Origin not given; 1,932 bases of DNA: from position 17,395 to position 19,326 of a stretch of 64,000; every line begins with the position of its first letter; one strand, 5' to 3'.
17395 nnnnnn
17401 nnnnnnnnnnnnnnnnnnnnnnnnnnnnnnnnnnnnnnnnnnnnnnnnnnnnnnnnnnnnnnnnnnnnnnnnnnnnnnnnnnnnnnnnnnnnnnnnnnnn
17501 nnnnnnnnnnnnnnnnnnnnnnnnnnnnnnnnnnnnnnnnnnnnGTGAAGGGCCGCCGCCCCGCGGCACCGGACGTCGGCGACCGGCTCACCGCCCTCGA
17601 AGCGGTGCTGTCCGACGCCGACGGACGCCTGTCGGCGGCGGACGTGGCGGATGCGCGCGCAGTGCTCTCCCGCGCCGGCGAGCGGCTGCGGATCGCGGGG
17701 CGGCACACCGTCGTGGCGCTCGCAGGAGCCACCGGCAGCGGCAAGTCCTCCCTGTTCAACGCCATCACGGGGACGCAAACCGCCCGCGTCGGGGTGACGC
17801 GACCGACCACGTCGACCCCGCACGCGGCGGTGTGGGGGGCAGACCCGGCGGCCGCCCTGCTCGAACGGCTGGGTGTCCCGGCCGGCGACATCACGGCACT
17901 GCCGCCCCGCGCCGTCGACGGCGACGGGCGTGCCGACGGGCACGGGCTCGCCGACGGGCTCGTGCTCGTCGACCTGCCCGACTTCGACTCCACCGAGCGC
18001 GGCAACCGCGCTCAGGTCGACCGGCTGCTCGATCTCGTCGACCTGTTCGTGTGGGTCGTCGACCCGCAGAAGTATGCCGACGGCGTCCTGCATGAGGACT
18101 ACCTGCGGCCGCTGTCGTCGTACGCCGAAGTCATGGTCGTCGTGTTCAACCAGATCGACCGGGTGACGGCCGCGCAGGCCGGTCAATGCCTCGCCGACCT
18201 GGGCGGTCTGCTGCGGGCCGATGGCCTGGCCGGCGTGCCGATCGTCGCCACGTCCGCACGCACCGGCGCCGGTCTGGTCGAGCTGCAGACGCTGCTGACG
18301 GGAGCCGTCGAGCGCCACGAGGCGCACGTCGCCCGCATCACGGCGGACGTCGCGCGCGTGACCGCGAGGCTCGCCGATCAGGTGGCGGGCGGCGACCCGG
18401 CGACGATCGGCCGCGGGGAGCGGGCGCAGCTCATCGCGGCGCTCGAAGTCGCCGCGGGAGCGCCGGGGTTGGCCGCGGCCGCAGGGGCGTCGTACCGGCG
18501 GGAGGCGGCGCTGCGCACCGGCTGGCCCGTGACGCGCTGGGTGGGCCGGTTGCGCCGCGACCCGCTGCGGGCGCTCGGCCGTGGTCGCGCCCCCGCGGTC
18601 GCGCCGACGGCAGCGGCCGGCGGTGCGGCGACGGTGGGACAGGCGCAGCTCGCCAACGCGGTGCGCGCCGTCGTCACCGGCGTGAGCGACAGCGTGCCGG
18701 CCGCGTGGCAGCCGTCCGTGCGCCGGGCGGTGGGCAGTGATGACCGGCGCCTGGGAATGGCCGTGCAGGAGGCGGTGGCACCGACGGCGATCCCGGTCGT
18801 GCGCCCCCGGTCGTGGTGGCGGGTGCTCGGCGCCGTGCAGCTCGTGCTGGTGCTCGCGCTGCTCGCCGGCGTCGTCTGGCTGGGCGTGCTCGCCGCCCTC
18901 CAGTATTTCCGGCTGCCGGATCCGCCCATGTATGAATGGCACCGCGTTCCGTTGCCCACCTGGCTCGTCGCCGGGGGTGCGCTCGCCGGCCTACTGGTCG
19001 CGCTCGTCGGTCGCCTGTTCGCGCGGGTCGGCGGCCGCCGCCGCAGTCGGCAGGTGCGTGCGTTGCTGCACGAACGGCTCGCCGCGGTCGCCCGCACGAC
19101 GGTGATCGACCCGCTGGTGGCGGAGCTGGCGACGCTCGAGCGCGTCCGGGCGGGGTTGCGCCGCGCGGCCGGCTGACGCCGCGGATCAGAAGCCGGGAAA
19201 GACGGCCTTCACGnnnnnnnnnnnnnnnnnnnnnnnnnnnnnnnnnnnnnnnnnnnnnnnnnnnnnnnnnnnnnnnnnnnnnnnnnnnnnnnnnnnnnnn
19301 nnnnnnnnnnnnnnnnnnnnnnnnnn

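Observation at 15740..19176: Translationally coupled pair of dynamin-like GTPases, the second with membrane helices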

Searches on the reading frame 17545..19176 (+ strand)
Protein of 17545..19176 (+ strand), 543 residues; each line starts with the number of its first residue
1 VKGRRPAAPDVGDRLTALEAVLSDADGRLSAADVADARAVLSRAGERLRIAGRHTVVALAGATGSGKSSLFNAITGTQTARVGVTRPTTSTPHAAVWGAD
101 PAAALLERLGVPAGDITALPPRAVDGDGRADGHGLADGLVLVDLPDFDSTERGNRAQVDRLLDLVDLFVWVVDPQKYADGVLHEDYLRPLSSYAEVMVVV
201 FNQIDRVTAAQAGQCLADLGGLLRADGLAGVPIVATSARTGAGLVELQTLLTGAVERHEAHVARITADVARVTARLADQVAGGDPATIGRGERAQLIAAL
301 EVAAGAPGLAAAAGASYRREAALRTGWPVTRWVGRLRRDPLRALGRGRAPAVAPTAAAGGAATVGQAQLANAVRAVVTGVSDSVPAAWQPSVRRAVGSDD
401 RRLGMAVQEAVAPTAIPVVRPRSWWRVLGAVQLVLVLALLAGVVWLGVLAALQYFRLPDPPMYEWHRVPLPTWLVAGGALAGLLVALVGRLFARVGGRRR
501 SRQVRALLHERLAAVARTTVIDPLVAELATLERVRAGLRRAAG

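Call 7: search_protein_families(library=pfam, proteins=[window:17545-19176:+], max_evalue=0.1)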
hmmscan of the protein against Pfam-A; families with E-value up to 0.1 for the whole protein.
window:17545-19176:+ (543 aa): 11 families
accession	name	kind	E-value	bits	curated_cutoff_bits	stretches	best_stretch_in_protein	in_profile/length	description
PF01926.29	MMR_HSR1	-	7.2e-09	36.2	21.9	1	57-180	2-92/113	50S ribosome-binding GTPase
PF00350.29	Dynamin_N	-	1.5e-07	32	27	2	57-92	1-35/168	Dynamin family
PF03193.22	RsgA_GTPase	-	5.4e-06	26.8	30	1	48-86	100-138/174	RsgA GTPase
PF02421.24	FeoB_N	-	4.5e-05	23.5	27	1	56-79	2-25/156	Ferrous iron transport protein B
PF00005.33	ABC_tran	-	0.00045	21.3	25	1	55-83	12-40/137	ABC transporter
PF20703.3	nSTAND1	-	0.0038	17.4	27.1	1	53-109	32-88/379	Novel STAND NTPase 1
PF00009.33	GTP_EFTU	-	0.0046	17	26.5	1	158-252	86-183/188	Elongation factor Tu GTP binding domain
PF13555.12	AAA_29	-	0.0057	16.8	27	1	49-75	18-43/61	P-loop containing region of AAA domain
PF03308.22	MeaB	-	0.021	14.3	23.1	0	35-76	17-55/273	Methylmalonyl Co-A mutase-associated GTPase MeaB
PF02463.25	SMC_N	-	0.049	13.5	40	1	44-74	14-44/220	RecF/RecN/SMC N terminal domain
PF13476.12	AAA_23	-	0.069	14.2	27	1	57-75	22-40/201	AAA domain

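Call 8: search_protein_families(library=ncbifam, proteins=[window:17545-19176:+], max_evalue=0.1)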
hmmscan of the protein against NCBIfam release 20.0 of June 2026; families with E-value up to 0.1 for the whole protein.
window:17545-19176:+ (543 aa): 23 families
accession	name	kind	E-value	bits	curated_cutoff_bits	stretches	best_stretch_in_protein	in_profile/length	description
TIGR03918.1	GTP_HydF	equivalog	6.2e-07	28.6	325.55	1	52-92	5-45/392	[FeFe] hydrogenase H-cluster maturation GTPase HydF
NF000908.1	PRK00089.1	equivalog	8.7e-07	28.5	237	2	54-90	3-39/291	GTPase Era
TIGR03594.1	GTPase_EngA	equivalog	6.1e-06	25.5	306.7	1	56-86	2-36/432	ribosome biogenesis GTPase Der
TIGR00231.1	small_GTP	domain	2.4e-05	24.2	42.5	1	56-249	5-160/164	GTP-binding protein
TIGR00475.1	selB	equivalog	0.00018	20.4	242.25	1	189-260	97-170/581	selenocysteine-specific translation elongation factor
NF040873.1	AztA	equivalog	0.00026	20.6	220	1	53-93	17-57/191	zinc ABC transporter ATP-binding protein AztA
TIGR03598.1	GTPase_YsxC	equivalog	0.00027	20.7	124.45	1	55-83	19-48/186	ribosome biogenesis GTP-binding protein YihA/YsxC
TIGR03156.1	GTP_HflX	equivalog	0.00039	19.4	216.75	1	51-79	186-214/351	GTPase HflX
NF003661.0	PRK05291.1-3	equivalog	0.001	18.5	380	1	42-88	207-250/448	tRNA uridine-5-carboxymethylaminomethyl(34) synthesis GTPase MnmE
NF052648.1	DynmDynABac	equivalog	0.01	13.6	1600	0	49-91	605-646/1187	dynamin GTPase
TIGR00436.1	era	equivalog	0.011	15.2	116.25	0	57-89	3-35/270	GTPase Era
NF010068.0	PRK13548.1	equivalog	0.021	14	261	1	55-83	32-60/261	heme ABC transporter ATP-binding protein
TIGR02142.1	modC_ABC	equivalog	0.039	13.2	285.05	1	54-83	23-52/353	molybdenum ABC transporter ATP-binding protein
TIGR00157.1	TIGR00157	equivalog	0.06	12.9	100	0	56-83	124-151/247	ribosome small subunit-dependent GTPase A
NF006746.0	PRK09270.1-5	subfamily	0.062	12.2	250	0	52-77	19-44/210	nucleoside/nucleotide kinase family protein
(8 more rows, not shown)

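Call 24: find_homologous_proteins(query=window:17545-19176:+)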
Query window:17545-19176:+ (543 aa): 4066 proteins with E <= 0.001 among 8000 candidates; the best 120 are listed.
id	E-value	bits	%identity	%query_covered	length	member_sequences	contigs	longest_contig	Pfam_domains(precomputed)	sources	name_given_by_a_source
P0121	0.0e+0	1133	100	100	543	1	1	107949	PF01926.30,PF00350.30,PF03193.23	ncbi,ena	-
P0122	1.7e-197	676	63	99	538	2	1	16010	PF01926.30,PF00350.30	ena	-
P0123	1.8e-161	557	57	98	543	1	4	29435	PF01926.30,PF00350.30,PF00009.34,PF03193.23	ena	-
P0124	4.6e-160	552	57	98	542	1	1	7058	PF01926.30,PF00350.30,PF00009.34,PF03193.23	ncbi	-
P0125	6.4e-157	542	57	99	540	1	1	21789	PF01926.30,PF00350.30,PF03193.23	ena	-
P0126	1.2e-154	534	54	100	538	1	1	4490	PF01926.30,PF00350.30,PF03193.23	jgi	jgi:putative protein kinase ArgK-like GTPase of G3E family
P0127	1.5e-153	531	56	97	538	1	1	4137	PF01926.30,PF00350.30,PF03193.23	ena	-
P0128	3.7e-136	473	49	99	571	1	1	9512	PF01926.30,PF03193.23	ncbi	-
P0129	5.2e-131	456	49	97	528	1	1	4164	PF01926.30,PF00350.30,PF02421.25,PF00009.34,PF03193.23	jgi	jgi:GTP-binding protein EngB required for normal cell division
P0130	9.5e-128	445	50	100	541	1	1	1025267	PF01926.30,PF03193.23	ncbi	-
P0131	2.7e-126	441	50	95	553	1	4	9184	PF01926.30,PF00350.30,PF03193.23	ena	-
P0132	1.1e-125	439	48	98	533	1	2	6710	PF00350.30,PF03193.23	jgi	jgi:energy-coupling factor transporter ATP-binding protein EcfA2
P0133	1.0e-124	435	47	97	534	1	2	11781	PF00350.30,PF02421.25,PF03193.23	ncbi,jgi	jgi:GTP-binding protein EngB required for normal cell division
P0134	5.3e-124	433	46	99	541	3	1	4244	PF01926.30,PF00350.30,PF00009.34,PF03193.23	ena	-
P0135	1.8e-121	425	48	100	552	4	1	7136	PF01926.30,PF03193.23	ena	-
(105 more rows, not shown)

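Call 26: search_solved_structures(query=window:17545-19176:+, max_evalue=1)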
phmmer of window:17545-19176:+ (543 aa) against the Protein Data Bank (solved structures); distinct sequences matched with E-value up to 1: 11.
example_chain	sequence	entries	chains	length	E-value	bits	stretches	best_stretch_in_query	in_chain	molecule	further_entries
3a1w_A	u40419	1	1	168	0.0047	19.1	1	56-79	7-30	Iron(II) transport protein B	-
3a1s_A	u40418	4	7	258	0.0091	18.1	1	56-79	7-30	Iron(II) transport protein B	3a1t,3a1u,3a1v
7am2_BU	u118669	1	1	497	0.08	15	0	47-92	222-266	GTPase Der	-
2qtf_A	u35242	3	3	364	0.23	13.5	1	57-127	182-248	GTP-binding protein | GTP-binding protein (HflX)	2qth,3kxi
7aoi_XL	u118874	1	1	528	0.46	12.5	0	50-89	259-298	GTP-binding protein, putative,mt-EngA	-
6yxx_EA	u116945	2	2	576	0.57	12.2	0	50-89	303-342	mt-EngA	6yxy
7bvu_A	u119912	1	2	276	0.67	11.9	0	51-83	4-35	Ferrous iron transport protein B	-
7bwv_A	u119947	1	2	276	0.67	11.9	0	51-83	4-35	Ferrous iron transport protein B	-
3kxk_A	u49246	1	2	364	0.92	11.5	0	57-125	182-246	GTP-binding protein (HflX)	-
3kxl_A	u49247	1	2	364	0.95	11.5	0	57-125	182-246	GTP-binding protein (HflX)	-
1u0l_A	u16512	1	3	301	0.99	11.4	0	231-255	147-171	Probable GTPase engC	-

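Call 30: find_related_loci(query=A2, collection=genome_contigs, flank=10000)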
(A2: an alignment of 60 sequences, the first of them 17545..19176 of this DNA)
Query A2 (543 aa) in genome_contigs; peptide patterns used: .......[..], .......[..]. (x = any residue, [..] = any of these).
600 stretches matched a pattern (row limit reached: there are more); 563 encode a relative of the query (tblastn E <= 1e-3); the best 80 are kept; 80 distinct loci.
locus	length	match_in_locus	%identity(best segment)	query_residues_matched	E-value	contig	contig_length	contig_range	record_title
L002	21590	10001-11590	43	10-538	3e-114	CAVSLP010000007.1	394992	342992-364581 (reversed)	MAG: uncultured Actinomycetota bacterium isolate MFD01721.bin.1.60 genome assembly, contig: contig_18901, whole genome s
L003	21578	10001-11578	46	4-532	2e-116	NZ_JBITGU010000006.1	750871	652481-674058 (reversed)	Nonomuraea sp. NPDC050556 NPDC050556_347_A3.ctg-0006, whole genome shotgun sequence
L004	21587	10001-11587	44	11-538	4e-110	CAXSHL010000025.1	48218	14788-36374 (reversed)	MAG: uncultured Nocardioidaceae bacterium isolate private_X4_metawrap_bin.13 genome assembly, contig: private_X4_metawra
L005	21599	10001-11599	42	8-538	3e-108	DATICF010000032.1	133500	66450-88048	MAG TPA_asm: Nocardioidaceae bacterium isolate SMAG_U16309 k141_120135, whole genome shotgun sequence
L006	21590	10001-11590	44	4-535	3e-108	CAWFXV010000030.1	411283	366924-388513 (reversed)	MAG: uncultured Actinomycetota bacterium isolate MFD00962.bin.1.200 genome assembly, contig: contig_80710, whole genome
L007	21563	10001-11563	41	11-533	5e-108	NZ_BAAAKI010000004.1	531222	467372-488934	Luteococcus sanguinis strain JCM 12371 sequence04, whole genome shotgun sequence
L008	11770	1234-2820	43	11-538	3e-106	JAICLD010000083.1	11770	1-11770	MAG: Nocardioidaceae bacterium isolate GZL_HY_2_bin.113 k141_1504013_length_11770_cov_33.4911, whole genome shotgun sequ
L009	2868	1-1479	45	46-538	1e-109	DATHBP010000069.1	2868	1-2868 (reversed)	MAG TPA_asm: Nocardioidaceae bacterium isolate SMAG_U10719 k141_700372, whole genome shotgun sequence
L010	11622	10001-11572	42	13-539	7e-106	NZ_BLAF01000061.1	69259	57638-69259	Acrocarpospora pleiomorpha strain NBRC 16267 sequence061, whole genome shotgun sequence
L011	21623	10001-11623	40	7-538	2e-105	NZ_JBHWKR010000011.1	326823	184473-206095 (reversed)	Kribbella sp. NPDC059898 NPDC059898_T4_A12.ctg-0011, whole genome shotgun sequence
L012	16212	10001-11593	42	10-538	1e-104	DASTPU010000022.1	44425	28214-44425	MAG TPA_asm: Nocardioidaceae bacterium isolate SMAG_U2205 k141_664981, whole genome shotgun sequence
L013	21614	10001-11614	43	1-541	4e-103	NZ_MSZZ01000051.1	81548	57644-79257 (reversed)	Thermoactinospora rubra strain YIM 77501 contig051, whole genome shotgun sequence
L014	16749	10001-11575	42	10-538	5e-103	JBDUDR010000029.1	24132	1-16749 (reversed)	MAG: Nocardioidaceae bacterium isolate cluster4_bin.75 NODE_3342_length_24132_cov_8.429663, whole genome shotgun sequenc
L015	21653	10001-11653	43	4-543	4e-103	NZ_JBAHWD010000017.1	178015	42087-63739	Nonomuraea sp. LPB2021202275-12-8 17, whole genome shotgun sequence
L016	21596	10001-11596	42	13-543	3e-102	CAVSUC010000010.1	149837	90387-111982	MAG: uncultured Actinomycetota bacterium isolate MFD02581.bin.2.44 genome assembly, contig: contig_40170, whole genome s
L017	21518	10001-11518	39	14-528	5e-102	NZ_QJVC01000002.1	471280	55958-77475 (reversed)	Arthrobacter psychrolactophilus strain B7 NODE_2_length_471280_cov_331.207, whole genome shotgun sequence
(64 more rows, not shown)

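Call 41: search_protein_families(library=pfam, proteins=[L002:12269-14005:+, L002:5426-6958:+, L002:14989-15513:-, L002:15419-16132:+, L002:16307-17635:-, L002:17292-18062:+, L006:1913-2563:-, L011:13896-14618:-, L017:1882-3393:+, L002:19375-20916:-], max_evalue=0.0001)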
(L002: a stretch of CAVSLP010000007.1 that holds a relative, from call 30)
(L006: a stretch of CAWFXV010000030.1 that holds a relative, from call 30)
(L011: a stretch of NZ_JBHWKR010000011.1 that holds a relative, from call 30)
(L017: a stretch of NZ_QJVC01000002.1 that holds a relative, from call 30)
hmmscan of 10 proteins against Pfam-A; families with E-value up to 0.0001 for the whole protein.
L002:12269-14005:+ (578 aa): 8 families
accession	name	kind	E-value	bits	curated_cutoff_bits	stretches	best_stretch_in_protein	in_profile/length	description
PF00005.33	ABC_tran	-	1.9e-50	171.4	25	2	39-208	1-137/137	ABC transporter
PF12848.13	ABC_tran_Xtn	-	2.9e-15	56.6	25.9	1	247-317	1-76/85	ABC transporter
PF13304.12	AAA_21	-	1.1e-14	55.7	27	0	53-73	3-23/304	AAA domain, putative AbiEii toxin, Type IV TA system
PF13476.12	AAA_23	-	2.1e-07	32.2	27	0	359-387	12-39/201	AAA domain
PF13401.12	AAA_22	-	3.8e-07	30.9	27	0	367-415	5-45/130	AAA domain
PF02463.25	SMC_N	-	4.4e-07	30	40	0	52-67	27-42/220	RecF/RecN/SMC N terminal domain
PF13555.12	AAA_29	-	3.6e-06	27.1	27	0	49-66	23-39/61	P-loop containing region of AAA domain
PF00004.35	AAA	-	1.8e-05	25.6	21.2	0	372-414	3-44/131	ATPase family associated with various cellular activities (AAA)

L002:5426-6958:+ (510 aa): 0 families

L002:14989-15513:- (174 aa): 3 families
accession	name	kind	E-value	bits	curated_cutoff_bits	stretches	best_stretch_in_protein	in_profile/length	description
PF12802.13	MarR_2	-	2.6e-11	43.9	27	1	54-112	3-60/61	MarR family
PF01047.28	MarR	-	5.7e-11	42.6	24.6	1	54-114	1-59/59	MarR family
PF22381.2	Staph_reg_Sar_Rot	-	2.8e-05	24.6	27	1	49-125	7-81/85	Transcriptional regulator SarA/Rot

L002:15419-16132:+ (237 aa): 1 family
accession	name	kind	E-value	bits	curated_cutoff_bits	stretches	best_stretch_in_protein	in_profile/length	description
PF04264.18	YceI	-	1.8e-46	158.6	23.7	1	70-231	1-150/150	YceI-like domain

L002:16307-17635:- (442 aa): 3 families
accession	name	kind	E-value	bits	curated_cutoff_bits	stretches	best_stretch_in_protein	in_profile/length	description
PF00108.29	Thiolase_N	-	1.1e-59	202.4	26.4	1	43-310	2-259/260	Thiolase, N-terminal domain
PF02803.24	Thiolase_C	-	8.9e-47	158.2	27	1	318-440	1-123/123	Thiolase, C-terminal domain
PF22691.2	Thiolase_C_1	-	1.7e-05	25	28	0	342-381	21-60/144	Thiolase C-terminal domain-like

L002:17292-18062:+ (256 aa): 3 families
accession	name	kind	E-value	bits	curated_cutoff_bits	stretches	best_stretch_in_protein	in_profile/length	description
PF13279.12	4HBT_2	-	4e-16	60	25.5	1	121-220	2-98/122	Thioesterase-like superfamily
PF03061.28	4HBT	-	4e-10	40.3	20.6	1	129-207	2-73/79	Thioesterase superfamily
PF20791.3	Acyl-ACP_TE_C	-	7.9e-05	23.2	21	0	119-143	13-37/101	Acyl-ACP thioesterase C-terminal domain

L006:1913-2563:- (216 aa): 1 family
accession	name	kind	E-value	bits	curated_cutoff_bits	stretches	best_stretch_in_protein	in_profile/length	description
PF00929.31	RNase_T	-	1.7e-20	74.6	24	1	10-172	1-163/164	Exonuclease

L011:13896-14618:- (240 aa): 0 families

L017:1882-3393:+ (503 aa): 2 families
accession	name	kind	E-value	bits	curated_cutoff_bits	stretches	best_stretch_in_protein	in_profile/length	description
PF00749.27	tRNA-synt_1c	-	2.3e-80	270.3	23.4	1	20-336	2-311/314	tRNA synthetases class I (E and Q), catalytic domain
PF19269.4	Anticodon_2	-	1.6e-30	106.8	23.6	1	357-500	6-139/141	Anticodon binding domain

L002:19375-20916:- (513 aa): 3 families
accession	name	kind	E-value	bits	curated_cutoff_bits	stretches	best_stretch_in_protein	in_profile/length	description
PF00924.24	MS_channel_2nd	-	1e-15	58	20.2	1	319-381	2-66/68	Mechanosensitive ion channel, beta-domain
PF21082.3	MS_channel_3rd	-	3e-09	37.6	21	1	389-476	2-88/88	Mechanosensitive ion channel MscS, C-terminal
PF21088.3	MS_channel_1st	-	9.1e-08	32.4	23.1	1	277-317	2-42/42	Mechanosensitive ion channel, transmembrane helices 2/3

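Call 51: search_protein_representatives(alignment_id=A2)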
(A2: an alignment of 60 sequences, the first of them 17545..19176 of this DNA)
Query: 60 sequences, 542 profile positions. Proteins with E-value up to 0.001 (for the whole library): 6617; up to 1e-10: 3858; up to 1e-30: 1559. The best 150 are listed.
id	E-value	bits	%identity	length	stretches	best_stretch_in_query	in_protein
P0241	7.4e-222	754.2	-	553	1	8-539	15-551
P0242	7.2e-209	711.4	-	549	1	4-540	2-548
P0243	1.1e-208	710.8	-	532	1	3-540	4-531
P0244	6.4e-208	708.2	-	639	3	275-540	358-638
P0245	8.4e-207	704.5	-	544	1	3-541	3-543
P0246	2.8e-206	702.8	-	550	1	4-540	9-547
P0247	2.0e-203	693.4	-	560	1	5-540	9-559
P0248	8.0e-203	691.4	-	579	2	125-540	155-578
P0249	3.0e-202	689.5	-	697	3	2-310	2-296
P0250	1.7e-200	683.7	-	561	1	7-540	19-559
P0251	2.4e-199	679.9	-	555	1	10-539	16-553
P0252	1.3e-193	661.0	-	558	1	9-540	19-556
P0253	1.8e-192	657.2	-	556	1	9-540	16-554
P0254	5.9e-192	655.6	-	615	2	60-540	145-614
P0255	7.7e-191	651.9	-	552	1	32-541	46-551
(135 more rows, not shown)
